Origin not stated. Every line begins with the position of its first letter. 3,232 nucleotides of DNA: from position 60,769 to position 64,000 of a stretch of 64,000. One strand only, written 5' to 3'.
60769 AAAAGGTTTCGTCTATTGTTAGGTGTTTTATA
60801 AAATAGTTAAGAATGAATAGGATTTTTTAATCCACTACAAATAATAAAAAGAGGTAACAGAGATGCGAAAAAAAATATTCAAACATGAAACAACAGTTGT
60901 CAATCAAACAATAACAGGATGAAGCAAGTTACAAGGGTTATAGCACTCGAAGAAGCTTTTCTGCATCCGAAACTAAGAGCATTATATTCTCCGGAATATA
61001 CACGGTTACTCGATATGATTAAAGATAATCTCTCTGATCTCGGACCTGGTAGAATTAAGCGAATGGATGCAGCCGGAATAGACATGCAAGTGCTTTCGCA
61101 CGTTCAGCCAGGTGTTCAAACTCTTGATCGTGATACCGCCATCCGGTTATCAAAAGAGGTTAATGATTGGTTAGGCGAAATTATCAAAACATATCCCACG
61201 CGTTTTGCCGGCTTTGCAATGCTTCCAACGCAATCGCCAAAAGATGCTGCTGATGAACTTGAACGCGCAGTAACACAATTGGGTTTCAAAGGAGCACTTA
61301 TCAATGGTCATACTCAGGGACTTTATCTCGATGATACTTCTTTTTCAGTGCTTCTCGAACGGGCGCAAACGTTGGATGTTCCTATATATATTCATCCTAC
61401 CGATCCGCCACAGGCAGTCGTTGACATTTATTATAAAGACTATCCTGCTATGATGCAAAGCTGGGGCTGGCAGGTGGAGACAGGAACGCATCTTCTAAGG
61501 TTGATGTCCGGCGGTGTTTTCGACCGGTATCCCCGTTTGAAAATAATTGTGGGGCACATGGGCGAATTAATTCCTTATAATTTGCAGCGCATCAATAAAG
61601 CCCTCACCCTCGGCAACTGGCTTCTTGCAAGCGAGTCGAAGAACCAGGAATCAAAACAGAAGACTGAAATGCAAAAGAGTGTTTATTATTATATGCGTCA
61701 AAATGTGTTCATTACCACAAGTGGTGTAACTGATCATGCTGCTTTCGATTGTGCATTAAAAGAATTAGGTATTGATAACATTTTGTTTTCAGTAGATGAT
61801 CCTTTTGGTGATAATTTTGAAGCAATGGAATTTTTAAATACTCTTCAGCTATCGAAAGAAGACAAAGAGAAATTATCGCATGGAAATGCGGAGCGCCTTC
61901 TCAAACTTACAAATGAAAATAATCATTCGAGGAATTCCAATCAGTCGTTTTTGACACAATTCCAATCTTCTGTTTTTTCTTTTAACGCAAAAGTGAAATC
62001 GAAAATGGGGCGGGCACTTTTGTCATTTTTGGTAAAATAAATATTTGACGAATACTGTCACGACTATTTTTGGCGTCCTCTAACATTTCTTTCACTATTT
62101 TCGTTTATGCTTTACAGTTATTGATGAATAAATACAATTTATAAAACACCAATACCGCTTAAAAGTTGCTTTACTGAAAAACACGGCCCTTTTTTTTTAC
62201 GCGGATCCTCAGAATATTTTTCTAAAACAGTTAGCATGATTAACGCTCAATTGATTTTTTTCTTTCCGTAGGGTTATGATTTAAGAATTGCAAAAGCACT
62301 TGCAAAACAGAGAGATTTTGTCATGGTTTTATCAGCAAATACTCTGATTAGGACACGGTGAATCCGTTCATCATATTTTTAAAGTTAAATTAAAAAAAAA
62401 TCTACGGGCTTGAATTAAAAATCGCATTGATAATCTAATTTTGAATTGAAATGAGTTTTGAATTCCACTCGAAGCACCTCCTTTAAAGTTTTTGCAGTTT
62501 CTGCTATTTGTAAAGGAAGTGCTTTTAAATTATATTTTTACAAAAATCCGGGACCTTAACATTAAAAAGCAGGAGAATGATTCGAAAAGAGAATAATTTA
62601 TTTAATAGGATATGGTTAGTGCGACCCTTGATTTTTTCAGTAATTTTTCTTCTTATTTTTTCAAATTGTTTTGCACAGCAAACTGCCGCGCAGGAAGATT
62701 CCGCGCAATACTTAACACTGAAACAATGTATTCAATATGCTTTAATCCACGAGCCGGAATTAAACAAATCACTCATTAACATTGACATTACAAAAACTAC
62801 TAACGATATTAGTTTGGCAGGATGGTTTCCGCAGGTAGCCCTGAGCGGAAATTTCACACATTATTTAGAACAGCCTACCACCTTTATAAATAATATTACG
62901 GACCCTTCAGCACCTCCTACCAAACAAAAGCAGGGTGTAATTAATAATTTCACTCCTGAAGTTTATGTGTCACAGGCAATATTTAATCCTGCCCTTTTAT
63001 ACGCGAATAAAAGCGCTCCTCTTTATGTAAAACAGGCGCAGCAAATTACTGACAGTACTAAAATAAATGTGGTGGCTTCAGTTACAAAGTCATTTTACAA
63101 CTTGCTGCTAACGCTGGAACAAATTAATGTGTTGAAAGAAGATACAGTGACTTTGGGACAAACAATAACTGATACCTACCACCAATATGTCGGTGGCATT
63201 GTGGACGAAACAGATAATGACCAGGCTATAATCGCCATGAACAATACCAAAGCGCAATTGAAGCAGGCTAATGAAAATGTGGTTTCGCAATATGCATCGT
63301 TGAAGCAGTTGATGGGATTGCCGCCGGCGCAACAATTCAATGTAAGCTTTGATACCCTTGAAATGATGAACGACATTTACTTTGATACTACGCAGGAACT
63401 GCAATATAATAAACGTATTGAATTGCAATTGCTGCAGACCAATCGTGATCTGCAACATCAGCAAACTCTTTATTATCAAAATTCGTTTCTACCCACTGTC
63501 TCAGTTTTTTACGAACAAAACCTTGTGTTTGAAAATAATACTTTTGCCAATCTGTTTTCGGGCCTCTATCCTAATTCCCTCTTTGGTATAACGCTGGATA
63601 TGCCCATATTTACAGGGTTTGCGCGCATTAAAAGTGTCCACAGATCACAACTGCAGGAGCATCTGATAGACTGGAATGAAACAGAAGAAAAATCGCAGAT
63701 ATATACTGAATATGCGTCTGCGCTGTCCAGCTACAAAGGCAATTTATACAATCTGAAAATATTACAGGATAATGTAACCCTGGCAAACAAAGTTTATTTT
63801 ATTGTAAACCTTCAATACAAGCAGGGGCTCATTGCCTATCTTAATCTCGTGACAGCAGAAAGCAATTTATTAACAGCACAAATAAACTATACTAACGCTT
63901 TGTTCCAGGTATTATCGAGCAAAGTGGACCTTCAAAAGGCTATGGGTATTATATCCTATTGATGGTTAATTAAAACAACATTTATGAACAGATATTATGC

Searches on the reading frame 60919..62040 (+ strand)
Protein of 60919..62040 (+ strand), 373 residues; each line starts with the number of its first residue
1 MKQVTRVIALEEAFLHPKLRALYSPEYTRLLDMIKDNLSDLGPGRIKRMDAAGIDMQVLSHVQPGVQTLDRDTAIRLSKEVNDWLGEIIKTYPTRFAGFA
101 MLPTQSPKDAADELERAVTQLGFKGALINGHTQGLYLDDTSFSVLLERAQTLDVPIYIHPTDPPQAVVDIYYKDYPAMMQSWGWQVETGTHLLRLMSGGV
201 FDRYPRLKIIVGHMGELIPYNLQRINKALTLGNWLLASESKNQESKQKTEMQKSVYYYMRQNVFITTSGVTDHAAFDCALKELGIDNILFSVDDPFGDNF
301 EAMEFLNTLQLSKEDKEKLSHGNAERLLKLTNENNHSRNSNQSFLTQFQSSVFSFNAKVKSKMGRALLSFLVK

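Call 13: search_protein_families(library=pfam, proteins=[window:60919-62040:+])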
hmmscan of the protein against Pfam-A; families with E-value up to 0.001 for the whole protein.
window:60919-62040:+ (373 aa): 1 family
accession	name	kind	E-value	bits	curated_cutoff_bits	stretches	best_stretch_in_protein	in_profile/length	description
PF04909.20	Amidohydro_2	-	7.2e-37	128.1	26.4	1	47-330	31-289/289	Amidohydrolase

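Call 39: find_homologous_proteins(query=window:60919-62040:+, max_evalue=1e-40)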
Query window:60919-62040:+ (373 aa): 7933 proteins with E <= 1e-40 among 8000 candidates; the best 120 are listed.
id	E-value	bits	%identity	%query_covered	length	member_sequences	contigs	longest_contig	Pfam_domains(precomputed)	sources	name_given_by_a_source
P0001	3.7e-248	840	100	100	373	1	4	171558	PF04909.21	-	-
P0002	1.4e-193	661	77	100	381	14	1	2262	PF04909.21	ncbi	-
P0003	7.9e-193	658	77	100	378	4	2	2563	PF04909.21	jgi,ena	-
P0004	1.0e-190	651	76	100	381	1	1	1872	PF04909.21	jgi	jgi:predicted TIM-barrel fold metal-dependent hydrolase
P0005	1.2e-190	651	76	100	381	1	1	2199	PF04909.21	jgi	jgi:predicted TIM-barrel fold metal-dependent hydrolase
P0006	3.2e-190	650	76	100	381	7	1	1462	PF04909.21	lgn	-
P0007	4.4e-190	649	76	100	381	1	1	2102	PF04909.21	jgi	jgi:predicted TIM-barrel fold metal-dependent hydrolase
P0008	1.7e-189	647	76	100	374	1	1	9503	PF04909.21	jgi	jgi:predicted TIM-barrel fold metal-dependent hydrolase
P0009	3.9e-189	646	77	100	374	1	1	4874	PF04909.21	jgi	jgi:predicted TIM-barrel fold metal-dependent hydrolase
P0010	3.7e-188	643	76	100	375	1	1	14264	PF04909.21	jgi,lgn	-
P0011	6.1e-187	639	76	100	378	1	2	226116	PF04909.21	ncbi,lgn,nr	ncbi:MAG: amidohydrolase [Taibaiella sp.]|nr:amidohydrolase [Taibaiella sp.]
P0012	4.1e-185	633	75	100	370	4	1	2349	PF04909.21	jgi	jgi:predicted TIM-barrel fold metal-dependent hydrolase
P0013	4.9e-185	633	75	100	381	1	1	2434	PF04909.21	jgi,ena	jgi:predicted TIM-barrel fold metal-dependent hydrolase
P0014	5.1e-185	633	75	100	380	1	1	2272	PF04909.21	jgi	jgi:predicted TIM-barrel fold metal-dependent hydrolase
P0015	1.8e-184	631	76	100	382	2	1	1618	PF04909.21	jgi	jgi:predicted TIM-barrel fold metal-dependent hydrolase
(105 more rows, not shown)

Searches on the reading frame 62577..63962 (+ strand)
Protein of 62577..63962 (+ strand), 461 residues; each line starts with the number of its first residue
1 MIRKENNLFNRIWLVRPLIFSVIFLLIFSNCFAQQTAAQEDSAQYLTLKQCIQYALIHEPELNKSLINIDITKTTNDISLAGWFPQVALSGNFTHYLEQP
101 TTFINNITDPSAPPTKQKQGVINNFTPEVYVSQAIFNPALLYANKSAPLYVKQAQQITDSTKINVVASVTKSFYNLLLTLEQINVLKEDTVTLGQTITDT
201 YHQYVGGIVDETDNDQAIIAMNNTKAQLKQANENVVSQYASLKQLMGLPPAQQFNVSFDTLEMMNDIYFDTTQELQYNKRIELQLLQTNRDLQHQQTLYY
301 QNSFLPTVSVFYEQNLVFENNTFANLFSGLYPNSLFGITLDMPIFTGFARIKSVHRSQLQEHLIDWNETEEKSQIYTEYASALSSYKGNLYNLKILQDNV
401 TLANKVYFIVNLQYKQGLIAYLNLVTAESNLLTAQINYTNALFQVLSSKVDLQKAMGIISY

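Call 40: find_encoding_contigs(protein=window:62577-63962:+, flank=10000, max_places=4)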
Protein window:62577-63962:+ (461 aa): 9 contigs read that carry it; 4 places shown.
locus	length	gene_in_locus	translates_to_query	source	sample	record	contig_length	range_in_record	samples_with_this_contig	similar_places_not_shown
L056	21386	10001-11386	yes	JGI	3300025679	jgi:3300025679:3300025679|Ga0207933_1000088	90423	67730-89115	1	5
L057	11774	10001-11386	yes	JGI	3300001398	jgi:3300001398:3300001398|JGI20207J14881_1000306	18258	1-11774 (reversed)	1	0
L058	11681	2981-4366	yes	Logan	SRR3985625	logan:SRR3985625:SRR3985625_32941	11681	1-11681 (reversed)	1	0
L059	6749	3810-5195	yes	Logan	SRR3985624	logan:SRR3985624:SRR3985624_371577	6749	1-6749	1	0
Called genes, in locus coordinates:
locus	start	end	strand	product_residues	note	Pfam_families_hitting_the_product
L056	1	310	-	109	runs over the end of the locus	-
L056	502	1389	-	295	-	-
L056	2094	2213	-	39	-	-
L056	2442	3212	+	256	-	PF01209:Ubie_methyltran, PF13847:Methyltransf_31, PF08241:Methyltransf_11, PF08242:Methyltransf_12, PF13649:Methyltransf_25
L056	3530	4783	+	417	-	PF00144:Beta-lactamase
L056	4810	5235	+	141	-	-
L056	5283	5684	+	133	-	-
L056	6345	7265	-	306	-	PF00756:Esterase (weak), PF10503:Esterase_PHB (weak)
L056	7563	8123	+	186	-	PF07566:DUF1543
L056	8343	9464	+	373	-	PF04909:Amidohydro_2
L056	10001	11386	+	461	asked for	PF02321:OEP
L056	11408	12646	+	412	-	PF25917:BSH_RND, PF25876:HH_MFP_RND (weak), PF25944:Beta-barrel_RND, PF25989:YknX_C (faint)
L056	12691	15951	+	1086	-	PF00873:ACR_tran, PF03176:MMPL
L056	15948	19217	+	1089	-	PF00873:ACR_tran, PF03176:MMPL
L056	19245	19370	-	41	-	-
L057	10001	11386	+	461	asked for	PF02321:OEP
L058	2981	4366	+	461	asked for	PF02321:OEP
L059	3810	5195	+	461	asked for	PF02321:OEP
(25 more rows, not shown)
